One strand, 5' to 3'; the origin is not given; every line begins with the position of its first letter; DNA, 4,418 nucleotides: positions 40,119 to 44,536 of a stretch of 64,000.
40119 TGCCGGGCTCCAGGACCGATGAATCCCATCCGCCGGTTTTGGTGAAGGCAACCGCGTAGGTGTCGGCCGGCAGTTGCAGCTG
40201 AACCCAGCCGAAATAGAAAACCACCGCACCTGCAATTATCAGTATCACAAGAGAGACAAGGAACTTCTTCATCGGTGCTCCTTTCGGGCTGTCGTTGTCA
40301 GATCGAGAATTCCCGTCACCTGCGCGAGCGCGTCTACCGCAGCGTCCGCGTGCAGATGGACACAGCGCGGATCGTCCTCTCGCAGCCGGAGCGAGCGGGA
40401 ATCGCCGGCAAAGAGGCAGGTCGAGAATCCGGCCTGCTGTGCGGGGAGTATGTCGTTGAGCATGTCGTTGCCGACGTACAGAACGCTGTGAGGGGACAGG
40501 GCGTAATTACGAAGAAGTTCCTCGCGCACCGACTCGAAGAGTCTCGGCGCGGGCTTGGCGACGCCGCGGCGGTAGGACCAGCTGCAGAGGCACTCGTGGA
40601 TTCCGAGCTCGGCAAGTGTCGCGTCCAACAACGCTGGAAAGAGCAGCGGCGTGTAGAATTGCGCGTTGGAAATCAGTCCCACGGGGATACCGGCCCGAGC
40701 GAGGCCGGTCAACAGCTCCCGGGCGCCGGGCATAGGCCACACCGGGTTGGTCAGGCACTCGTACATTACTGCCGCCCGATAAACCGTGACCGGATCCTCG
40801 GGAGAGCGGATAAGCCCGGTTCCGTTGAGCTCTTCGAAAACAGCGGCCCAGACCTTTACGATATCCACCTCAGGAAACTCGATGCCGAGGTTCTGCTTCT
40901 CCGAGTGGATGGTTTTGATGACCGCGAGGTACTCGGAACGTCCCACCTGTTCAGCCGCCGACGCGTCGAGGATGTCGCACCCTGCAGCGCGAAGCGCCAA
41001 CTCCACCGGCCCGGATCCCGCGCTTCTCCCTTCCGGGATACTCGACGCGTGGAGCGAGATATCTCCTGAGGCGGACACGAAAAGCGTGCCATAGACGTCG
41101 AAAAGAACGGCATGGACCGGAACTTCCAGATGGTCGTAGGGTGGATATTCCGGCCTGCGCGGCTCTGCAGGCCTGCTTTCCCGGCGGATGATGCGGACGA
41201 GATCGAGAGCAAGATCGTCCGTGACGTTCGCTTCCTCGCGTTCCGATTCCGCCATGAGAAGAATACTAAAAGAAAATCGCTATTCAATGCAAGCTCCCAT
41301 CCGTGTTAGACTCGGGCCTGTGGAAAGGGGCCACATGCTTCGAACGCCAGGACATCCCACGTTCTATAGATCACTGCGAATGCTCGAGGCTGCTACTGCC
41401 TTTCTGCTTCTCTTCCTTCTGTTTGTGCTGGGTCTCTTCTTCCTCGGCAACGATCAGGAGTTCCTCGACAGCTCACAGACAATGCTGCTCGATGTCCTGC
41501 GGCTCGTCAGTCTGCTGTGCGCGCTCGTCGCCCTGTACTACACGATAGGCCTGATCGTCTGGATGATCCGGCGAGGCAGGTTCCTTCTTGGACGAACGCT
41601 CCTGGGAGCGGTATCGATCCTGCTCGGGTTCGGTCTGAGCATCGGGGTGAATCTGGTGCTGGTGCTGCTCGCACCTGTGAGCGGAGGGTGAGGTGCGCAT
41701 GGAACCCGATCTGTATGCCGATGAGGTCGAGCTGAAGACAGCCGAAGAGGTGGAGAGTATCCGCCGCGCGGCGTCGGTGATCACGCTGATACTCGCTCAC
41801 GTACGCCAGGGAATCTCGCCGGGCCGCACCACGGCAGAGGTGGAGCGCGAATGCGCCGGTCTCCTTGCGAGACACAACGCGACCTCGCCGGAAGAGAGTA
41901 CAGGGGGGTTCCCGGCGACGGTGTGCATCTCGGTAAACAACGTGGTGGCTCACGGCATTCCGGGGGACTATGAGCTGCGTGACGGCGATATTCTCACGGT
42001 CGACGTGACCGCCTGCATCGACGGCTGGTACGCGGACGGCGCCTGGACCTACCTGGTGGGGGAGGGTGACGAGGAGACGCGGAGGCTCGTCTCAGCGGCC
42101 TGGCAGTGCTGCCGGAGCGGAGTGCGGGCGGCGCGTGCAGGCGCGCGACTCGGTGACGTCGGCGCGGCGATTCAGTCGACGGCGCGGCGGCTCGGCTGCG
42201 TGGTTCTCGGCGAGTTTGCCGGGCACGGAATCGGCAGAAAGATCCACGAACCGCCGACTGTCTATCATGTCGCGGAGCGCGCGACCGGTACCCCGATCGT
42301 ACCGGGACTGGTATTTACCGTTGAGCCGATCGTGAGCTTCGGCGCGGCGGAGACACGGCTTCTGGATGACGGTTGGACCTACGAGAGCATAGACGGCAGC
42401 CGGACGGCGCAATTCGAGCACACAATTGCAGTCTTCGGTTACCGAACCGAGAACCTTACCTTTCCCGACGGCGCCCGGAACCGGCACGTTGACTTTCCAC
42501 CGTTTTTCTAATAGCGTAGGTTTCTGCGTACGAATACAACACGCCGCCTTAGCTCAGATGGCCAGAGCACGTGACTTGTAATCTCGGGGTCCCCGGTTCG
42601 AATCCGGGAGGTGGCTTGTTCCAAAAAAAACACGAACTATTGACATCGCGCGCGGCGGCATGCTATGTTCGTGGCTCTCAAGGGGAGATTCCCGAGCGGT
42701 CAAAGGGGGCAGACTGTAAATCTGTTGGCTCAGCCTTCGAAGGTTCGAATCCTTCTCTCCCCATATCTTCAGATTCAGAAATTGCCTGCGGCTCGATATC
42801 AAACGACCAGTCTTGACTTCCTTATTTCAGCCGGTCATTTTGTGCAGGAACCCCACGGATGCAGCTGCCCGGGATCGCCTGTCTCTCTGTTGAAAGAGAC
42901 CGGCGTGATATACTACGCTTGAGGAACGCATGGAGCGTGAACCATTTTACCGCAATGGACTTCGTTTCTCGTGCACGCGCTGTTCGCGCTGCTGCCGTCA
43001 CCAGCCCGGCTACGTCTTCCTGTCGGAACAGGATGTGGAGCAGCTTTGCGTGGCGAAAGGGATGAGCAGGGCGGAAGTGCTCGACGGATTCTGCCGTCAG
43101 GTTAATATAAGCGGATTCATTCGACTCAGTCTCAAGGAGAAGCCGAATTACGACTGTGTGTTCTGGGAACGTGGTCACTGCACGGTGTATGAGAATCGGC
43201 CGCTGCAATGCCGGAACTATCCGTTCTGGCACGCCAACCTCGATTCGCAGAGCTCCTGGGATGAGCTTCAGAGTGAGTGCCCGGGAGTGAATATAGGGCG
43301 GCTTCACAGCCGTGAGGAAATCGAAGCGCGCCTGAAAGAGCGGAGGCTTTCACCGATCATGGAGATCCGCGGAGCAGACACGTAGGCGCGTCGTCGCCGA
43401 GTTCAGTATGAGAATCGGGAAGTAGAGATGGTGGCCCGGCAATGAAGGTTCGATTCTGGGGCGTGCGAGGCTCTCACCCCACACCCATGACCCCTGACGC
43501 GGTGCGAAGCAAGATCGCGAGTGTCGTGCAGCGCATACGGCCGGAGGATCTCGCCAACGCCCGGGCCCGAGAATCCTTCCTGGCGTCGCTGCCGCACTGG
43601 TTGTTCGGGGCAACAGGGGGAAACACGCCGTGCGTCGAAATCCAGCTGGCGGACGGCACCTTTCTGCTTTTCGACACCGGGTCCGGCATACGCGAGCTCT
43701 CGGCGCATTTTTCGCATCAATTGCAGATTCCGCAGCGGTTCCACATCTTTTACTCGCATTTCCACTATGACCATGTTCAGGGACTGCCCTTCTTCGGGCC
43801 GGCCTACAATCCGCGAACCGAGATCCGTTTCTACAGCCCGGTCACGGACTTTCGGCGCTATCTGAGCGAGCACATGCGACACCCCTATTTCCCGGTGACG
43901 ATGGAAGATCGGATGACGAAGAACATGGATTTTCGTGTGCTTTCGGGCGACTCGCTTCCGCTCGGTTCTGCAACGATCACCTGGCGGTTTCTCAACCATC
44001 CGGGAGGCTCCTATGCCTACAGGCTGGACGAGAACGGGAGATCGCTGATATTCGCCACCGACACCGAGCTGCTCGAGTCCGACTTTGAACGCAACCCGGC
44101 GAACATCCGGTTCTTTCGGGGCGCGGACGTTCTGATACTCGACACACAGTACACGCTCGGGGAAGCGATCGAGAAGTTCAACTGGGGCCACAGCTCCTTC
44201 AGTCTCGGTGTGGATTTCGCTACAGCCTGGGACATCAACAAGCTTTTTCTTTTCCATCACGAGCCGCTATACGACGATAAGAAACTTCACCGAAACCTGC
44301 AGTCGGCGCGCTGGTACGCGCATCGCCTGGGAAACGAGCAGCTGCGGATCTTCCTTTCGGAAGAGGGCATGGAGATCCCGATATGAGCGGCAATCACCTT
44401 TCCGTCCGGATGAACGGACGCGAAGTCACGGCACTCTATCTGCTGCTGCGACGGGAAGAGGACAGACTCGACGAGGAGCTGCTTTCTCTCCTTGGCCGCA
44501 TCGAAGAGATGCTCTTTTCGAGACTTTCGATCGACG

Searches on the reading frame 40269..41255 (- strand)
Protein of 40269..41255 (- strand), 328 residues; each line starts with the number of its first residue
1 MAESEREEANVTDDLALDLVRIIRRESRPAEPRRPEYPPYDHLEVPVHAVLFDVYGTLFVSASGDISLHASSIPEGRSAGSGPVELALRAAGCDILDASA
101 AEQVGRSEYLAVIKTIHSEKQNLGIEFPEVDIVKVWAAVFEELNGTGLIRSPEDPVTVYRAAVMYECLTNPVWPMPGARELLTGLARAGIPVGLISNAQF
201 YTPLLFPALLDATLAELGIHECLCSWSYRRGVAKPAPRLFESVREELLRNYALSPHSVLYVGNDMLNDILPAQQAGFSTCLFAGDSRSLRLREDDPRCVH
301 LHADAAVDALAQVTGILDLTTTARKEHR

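Call 14: search_protein_families(library=pfam, proteins=[window:40269-41255:-], max_evalue=0.001)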
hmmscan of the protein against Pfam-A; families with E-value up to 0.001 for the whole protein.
window:40269-41255:- (328 aa): 3 families
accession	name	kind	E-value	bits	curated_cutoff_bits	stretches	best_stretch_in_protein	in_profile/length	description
PF00702.32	Hydrolase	-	2.9e-13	51.1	26.4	1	48-276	2-191/191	haloacid dehalogenase-like hydrolase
PF13419.12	HAD_2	-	2.1e-05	25.2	23.8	1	159-280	65-176/178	Haloacid dehalogenase-like hydrolase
PF13242.12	Hydrolase_like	-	3.1e-05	24.2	22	1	233-288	3-54/75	HAD-hyrolase-like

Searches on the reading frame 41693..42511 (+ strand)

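Call 14: search_protein_families(library=pfam, proteins=[window:41693-42511:+], max_evalue=0.001)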
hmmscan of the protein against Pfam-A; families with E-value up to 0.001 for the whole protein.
window:41693-42511:+ (272 aa): 1 family
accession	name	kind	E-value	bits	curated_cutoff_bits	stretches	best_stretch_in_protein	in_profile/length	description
PF00557.29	Peptidase_M24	-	5.7e-43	147.6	23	1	21-247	1-206/208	Metallopeptidase family M24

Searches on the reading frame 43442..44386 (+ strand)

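Call 14: search_protein_families(library=pfam, proteins=[window:43442-44386:+], max_evalue=0.001)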
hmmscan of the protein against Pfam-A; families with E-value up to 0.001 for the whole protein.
window:43442-44386:+ (314 aa): 2 families
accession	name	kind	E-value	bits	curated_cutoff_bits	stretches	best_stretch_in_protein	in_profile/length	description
PF12706.13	Lactamase_B_2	-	9.2e-16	58.5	27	1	75-273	3-200/200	Beta-lactamase superfamily domain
PF00753.33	Lactamase_B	-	6.2e-05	23.5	22.7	1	58-125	2-70/196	Metallo-beta-lactamase superfamily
